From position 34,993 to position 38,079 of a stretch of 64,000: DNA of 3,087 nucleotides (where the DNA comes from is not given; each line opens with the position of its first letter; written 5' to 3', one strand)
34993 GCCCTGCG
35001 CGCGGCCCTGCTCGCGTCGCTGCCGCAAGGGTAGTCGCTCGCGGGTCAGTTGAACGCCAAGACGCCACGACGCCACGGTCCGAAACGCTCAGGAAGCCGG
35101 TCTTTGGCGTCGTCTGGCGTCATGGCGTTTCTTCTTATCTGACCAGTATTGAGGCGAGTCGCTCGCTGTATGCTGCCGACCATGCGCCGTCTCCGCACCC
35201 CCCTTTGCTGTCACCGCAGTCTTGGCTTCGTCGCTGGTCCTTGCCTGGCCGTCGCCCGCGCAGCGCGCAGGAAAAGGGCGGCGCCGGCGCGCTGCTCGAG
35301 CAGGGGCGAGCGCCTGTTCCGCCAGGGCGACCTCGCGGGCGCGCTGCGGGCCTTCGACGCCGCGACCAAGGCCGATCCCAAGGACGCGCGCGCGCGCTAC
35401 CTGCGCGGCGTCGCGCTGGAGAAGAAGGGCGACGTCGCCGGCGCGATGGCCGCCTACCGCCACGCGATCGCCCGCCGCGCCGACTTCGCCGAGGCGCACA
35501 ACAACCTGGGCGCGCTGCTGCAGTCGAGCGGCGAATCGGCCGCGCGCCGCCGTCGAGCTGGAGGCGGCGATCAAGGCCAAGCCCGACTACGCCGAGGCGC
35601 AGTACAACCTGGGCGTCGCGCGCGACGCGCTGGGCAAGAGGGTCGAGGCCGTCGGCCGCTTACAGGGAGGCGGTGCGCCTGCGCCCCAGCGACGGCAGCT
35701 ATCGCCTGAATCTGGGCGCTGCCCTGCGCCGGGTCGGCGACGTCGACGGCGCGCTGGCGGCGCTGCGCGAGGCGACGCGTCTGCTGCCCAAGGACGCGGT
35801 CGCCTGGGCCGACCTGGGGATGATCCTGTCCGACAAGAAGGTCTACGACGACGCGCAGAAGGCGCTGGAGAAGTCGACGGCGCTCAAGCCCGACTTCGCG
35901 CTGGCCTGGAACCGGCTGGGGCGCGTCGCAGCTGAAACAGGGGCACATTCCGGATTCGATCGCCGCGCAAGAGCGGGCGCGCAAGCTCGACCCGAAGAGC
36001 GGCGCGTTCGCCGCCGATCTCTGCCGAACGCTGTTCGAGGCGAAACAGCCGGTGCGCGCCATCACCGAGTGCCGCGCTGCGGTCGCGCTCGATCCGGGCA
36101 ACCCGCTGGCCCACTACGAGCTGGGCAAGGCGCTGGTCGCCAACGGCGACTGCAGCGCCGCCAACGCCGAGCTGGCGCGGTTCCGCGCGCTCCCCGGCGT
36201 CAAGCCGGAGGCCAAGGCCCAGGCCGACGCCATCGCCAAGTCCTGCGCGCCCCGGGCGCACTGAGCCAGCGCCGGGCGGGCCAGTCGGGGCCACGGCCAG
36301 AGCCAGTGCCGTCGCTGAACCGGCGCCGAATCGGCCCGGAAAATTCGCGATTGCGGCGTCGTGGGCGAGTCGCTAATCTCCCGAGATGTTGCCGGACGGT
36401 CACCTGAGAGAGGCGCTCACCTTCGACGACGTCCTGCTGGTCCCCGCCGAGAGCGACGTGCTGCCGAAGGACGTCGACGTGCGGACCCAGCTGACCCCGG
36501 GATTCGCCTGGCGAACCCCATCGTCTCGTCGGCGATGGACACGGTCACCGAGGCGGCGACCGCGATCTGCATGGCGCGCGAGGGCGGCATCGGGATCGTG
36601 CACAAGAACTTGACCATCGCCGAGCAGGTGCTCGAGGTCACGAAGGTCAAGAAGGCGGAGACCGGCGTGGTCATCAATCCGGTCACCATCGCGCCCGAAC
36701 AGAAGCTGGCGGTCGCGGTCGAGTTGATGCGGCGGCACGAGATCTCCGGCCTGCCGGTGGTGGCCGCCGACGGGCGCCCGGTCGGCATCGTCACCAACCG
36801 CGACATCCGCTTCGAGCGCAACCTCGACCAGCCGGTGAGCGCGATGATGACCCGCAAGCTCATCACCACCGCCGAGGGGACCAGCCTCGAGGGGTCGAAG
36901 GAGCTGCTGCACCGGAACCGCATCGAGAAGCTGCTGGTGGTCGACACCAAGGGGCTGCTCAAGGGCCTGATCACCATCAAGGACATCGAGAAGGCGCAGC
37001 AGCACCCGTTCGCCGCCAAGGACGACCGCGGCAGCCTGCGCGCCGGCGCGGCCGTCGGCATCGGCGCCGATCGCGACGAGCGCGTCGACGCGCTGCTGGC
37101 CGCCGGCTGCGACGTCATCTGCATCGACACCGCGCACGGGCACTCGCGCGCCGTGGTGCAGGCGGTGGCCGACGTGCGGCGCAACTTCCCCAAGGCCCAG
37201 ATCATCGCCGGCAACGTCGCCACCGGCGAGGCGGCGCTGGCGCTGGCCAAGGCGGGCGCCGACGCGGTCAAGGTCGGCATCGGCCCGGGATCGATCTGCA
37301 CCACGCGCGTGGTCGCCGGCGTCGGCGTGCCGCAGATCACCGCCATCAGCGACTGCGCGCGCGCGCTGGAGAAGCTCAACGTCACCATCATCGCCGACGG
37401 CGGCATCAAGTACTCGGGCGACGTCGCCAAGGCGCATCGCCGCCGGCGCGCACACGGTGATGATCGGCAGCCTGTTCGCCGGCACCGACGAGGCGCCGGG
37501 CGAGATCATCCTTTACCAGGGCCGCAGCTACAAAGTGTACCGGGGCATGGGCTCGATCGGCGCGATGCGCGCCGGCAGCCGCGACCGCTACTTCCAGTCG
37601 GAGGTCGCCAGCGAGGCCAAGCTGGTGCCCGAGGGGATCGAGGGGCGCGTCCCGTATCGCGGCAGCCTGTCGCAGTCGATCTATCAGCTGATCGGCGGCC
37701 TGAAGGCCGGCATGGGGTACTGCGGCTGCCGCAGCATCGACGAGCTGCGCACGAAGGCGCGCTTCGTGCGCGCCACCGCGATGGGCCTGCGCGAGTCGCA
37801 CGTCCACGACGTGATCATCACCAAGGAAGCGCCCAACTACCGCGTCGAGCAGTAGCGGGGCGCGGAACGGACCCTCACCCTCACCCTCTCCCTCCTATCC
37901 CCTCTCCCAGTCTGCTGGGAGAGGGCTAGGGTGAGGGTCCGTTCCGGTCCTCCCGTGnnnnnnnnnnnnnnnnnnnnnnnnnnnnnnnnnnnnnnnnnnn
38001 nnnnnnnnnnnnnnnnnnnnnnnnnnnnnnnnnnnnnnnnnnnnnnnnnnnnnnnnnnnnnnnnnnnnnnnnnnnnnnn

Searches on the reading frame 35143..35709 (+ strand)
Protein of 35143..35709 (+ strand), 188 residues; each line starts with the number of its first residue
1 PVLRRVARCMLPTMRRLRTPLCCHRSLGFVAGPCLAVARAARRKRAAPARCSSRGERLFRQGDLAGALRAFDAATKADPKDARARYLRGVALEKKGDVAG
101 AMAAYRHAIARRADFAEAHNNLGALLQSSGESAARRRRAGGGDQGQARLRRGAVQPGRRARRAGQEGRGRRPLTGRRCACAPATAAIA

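Call 77: search_protein_families(library=pfam, proteins=[window:35143-35709:+], max_evalue=0.00001)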
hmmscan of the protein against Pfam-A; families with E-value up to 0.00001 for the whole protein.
window:35143-35709:+ (188 aa): 8 families
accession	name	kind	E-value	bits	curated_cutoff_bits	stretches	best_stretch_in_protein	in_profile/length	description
PF13414.12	TPR_11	-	1.3e-15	57.2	26.8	2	55-96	1-42/42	TPR repeat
PF13432.12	TPR_16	-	1.8e-11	44.7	32.7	1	55-112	4-61/65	Tetratricopeptide repeat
PF07719.23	TPR_2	-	1.3e-10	41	27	0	51-81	4-34/34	Tetratricopeptide repeat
PF13431.12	TPR_17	-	2.7e-09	37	24.4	0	71-101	2-32/34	Tetratricopeptide repeat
PF00515.34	TPR_1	-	7.3e-09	35.5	27.8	0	82-111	1-30/34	Tetratricopeptide repeat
PF14559.12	TPR_19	-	8.2e-07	29.7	25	1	58-120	1-63/68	Tetratricopeptide repeat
PF13428.12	TPR_14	-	8.5e-07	29.5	23.5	0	54-89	7-42/44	Tetratricopeptide repeat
PF13181.12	TPR_8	-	1.7e-06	28.2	25.7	0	82-113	1-32/34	Tetratricopeptide repeat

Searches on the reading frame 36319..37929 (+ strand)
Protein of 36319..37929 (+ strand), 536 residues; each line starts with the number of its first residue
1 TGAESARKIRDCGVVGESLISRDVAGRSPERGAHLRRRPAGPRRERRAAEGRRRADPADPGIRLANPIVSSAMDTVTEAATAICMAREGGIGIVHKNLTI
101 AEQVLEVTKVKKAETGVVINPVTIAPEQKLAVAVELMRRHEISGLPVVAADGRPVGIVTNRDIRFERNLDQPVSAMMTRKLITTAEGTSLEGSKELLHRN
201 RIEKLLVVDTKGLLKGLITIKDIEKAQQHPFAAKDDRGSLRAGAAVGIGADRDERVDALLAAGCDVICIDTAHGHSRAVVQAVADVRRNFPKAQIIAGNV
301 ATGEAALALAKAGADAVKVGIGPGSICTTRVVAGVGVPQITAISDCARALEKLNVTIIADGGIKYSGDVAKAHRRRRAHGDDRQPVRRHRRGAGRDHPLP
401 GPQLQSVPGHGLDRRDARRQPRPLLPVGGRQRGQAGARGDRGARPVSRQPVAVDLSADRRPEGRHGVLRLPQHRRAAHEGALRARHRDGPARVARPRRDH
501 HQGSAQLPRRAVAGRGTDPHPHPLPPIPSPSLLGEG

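Call 77: search_protein_families(library=pfam, proteins=[window:36319-37929:+], max_evalue=0.00001)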
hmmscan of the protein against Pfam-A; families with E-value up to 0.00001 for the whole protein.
window:36319-37929:+ (536 aa): 2 families
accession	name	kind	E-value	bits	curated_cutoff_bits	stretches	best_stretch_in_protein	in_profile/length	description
PF00478.31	IMPDH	-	9e-84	281.8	25.6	1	61-372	30-225/345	IMP dehydrogenase / GMP reductase domain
PF00571.33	CBS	-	1e-21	77.4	24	2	120-164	8-52/57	CBS domain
